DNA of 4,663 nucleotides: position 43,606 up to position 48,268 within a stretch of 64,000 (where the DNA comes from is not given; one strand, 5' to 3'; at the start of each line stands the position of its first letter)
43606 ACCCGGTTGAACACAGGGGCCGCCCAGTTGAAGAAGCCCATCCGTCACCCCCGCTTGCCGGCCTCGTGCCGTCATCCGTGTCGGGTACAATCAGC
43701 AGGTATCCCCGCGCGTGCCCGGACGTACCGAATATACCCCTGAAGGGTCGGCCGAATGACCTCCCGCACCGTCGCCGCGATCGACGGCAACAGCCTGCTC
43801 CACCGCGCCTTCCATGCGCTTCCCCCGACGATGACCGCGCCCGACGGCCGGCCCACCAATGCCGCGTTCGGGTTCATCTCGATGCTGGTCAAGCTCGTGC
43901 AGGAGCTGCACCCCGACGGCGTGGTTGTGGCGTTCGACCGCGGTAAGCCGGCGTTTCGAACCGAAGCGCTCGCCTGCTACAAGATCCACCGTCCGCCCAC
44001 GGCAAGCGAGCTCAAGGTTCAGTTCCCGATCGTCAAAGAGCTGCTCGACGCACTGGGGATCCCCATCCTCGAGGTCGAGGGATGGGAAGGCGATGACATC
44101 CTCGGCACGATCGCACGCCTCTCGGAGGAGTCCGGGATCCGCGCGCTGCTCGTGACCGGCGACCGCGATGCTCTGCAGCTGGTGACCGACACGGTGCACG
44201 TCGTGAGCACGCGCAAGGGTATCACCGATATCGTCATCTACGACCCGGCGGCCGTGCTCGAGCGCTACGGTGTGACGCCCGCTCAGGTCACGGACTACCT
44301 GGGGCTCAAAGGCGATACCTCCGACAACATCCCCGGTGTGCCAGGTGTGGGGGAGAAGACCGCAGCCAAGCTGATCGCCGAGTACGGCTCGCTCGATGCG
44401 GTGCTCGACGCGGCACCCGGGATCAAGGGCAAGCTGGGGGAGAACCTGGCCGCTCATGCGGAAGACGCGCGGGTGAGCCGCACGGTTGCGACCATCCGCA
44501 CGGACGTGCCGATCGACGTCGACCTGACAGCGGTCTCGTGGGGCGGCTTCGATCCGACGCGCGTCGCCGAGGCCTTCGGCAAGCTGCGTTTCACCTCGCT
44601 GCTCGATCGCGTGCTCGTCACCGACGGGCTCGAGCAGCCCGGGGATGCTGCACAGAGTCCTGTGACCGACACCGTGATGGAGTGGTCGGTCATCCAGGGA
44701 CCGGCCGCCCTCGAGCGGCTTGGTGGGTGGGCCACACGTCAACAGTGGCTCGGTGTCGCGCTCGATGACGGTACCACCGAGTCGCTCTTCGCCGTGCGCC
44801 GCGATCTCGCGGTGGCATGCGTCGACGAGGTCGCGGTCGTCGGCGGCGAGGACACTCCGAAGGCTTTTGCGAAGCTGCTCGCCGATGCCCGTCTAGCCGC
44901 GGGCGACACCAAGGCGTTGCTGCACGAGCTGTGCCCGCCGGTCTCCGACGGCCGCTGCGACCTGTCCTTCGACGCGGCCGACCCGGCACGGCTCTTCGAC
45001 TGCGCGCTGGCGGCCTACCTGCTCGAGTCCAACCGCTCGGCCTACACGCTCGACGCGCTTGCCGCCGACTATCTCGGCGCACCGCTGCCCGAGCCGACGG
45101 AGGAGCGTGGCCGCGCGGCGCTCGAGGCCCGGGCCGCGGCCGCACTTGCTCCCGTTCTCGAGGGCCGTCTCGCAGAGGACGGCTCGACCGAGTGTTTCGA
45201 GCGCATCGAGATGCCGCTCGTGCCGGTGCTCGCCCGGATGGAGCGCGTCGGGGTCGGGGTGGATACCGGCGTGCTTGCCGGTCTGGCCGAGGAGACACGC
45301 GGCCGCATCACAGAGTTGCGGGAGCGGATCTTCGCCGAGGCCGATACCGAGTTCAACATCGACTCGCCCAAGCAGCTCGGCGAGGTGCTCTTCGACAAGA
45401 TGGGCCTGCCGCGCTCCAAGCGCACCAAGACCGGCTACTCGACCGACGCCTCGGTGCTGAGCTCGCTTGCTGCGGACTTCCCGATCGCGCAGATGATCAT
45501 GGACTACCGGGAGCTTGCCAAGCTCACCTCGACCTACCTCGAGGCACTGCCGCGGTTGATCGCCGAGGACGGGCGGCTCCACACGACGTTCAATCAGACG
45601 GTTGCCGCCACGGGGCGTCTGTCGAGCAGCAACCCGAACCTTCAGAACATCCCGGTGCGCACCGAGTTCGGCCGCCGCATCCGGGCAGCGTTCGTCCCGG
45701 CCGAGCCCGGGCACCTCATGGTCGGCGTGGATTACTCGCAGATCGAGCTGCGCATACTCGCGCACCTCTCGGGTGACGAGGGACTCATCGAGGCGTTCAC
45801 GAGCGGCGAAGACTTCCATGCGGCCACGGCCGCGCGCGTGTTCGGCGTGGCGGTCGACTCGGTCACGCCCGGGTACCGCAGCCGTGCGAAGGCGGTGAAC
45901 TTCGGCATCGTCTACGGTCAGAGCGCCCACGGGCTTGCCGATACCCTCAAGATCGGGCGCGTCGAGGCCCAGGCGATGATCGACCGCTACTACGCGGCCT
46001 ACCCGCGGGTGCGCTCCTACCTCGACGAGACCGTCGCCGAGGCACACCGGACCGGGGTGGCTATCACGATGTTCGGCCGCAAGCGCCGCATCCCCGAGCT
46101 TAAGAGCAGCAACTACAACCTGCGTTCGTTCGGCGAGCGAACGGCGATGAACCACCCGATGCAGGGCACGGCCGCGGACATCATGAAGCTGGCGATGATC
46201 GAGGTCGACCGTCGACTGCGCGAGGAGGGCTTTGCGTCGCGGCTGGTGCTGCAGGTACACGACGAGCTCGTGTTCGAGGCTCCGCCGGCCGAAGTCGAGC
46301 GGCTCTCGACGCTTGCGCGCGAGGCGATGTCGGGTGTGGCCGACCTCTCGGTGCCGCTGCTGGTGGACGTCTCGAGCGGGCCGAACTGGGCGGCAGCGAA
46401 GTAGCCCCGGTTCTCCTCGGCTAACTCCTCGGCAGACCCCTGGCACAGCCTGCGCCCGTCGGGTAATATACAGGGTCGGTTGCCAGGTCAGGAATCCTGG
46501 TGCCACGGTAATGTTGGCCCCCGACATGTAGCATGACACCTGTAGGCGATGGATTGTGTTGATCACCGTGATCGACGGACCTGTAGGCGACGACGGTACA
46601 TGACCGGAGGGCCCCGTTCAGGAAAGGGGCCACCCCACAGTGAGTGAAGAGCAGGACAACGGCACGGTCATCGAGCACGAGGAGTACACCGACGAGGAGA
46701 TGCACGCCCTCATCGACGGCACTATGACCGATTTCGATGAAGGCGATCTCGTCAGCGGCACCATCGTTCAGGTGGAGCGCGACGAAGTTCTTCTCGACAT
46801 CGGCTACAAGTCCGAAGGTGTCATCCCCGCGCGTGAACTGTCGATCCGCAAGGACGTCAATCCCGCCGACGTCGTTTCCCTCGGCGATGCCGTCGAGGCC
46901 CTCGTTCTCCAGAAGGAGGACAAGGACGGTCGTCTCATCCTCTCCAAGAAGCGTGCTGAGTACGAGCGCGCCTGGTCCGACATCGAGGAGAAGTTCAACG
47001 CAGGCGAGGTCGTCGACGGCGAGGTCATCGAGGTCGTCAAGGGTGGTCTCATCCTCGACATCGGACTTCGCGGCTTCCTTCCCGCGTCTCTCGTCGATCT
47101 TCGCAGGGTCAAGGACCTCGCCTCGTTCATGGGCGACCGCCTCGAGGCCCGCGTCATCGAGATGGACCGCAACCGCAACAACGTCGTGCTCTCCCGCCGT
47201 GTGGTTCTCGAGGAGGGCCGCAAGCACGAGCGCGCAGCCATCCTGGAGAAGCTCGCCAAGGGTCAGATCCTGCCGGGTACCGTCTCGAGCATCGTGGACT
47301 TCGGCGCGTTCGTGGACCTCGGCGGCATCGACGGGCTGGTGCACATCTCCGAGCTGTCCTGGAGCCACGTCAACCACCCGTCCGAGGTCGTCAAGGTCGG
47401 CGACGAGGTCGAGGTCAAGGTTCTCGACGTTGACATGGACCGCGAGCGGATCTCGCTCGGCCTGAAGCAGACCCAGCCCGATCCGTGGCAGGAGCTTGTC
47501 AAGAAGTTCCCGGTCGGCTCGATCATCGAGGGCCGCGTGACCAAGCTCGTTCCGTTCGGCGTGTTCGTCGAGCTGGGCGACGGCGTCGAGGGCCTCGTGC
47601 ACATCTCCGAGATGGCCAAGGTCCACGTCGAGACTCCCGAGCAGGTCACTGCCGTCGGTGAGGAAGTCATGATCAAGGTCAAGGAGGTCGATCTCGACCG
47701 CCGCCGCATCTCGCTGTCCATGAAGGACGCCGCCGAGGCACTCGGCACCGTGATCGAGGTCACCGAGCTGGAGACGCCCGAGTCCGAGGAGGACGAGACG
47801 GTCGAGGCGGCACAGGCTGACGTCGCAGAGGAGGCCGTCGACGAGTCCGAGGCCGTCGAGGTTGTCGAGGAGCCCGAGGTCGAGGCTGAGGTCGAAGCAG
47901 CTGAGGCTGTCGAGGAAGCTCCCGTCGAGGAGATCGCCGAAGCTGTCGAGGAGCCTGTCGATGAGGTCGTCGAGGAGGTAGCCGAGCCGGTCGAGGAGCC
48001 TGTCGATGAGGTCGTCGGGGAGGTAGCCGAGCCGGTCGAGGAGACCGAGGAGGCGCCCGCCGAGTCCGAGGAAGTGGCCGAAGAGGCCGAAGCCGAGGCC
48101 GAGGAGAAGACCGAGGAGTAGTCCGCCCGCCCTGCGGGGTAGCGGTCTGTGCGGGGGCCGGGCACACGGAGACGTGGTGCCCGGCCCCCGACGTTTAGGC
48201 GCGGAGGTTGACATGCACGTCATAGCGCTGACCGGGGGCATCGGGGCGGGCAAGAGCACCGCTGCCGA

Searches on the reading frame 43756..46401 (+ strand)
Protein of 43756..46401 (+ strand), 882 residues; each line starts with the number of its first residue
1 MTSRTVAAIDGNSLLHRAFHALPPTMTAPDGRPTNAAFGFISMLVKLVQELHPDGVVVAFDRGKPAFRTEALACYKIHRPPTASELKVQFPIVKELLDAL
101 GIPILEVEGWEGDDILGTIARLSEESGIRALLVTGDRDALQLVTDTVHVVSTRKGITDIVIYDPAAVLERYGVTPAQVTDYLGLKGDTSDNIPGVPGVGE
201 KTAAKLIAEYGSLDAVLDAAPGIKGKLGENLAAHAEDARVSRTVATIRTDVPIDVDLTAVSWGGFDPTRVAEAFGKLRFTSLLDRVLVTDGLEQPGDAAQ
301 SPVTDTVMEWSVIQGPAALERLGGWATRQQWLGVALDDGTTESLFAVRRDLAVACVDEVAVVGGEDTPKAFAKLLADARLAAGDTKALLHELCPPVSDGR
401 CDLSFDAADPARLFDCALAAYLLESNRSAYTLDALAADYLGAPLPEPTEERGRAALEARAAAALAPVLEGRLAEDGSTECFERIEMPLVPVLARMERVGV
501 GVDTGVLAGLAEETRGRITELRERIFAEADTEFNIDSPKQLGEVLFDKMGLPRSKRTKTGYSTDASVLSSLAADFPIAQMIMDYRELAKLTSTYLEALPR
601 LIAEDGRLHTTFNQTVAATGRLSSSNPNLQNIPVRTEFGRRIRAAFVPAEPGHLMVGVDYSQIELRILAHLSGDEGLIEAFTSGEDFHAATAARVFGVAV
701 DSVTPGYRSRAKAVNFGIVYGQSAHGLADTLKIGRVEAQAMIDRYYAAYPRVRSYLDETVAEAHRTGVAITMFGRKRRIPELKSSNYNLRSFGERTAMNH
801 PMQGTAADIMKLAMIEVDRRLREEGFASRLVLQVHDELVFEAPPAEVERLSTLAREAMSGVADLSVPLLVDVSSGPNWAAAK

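Call 71: search_protein_families(library=pfam, proteins=[window:43756-46401:+], max_evalue=0.00001)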
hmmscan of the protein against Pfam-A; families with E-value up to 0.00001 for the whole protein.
window:43756-46401:+ (882 aa): 3 families
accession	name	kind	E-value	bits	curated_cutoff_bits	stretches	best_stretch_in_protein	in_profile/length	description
PF00476.26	DNA_pol_A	-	4.1e-157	523.5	34.3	1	507-879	4-380/381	DNA polymerase family A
PF02739.22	5_3_exonuc_N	-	3.6e-53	180.1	34.3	1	6-172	2-164/164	5'-3' exonuclease, N-terminal resolvase-like domain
PF01367.25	5_3_exonuc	-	2.3e-33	115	40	1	173-266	1-95/97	5'-3' exonuclease, C-terminal SAM fold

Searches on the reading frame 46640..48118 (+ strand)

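Call 71: search_protein_families(library=pfam, proteins=[window:46640-48118:+], max_evalue=0.00001)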
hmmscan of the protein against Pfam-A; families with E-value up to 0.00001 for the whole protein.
window:46640-48118:+ (493 aa): 3 families
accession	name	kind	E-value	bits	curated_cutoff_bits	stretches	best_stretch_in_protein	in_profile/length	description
PF00575.29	S1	-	3.9e-81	267.9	22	4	204-276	1-74/74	S1 RNA binding domain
PF23459.1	S1_RRP5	-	5.7e-19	68.9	27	0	293-360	4-71/72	RRP5 S1 domain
PF21710.3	Spt6_S1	-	1.3e-10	41.8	27.5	0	287-363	11-88/91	Spt6, S1/OB domain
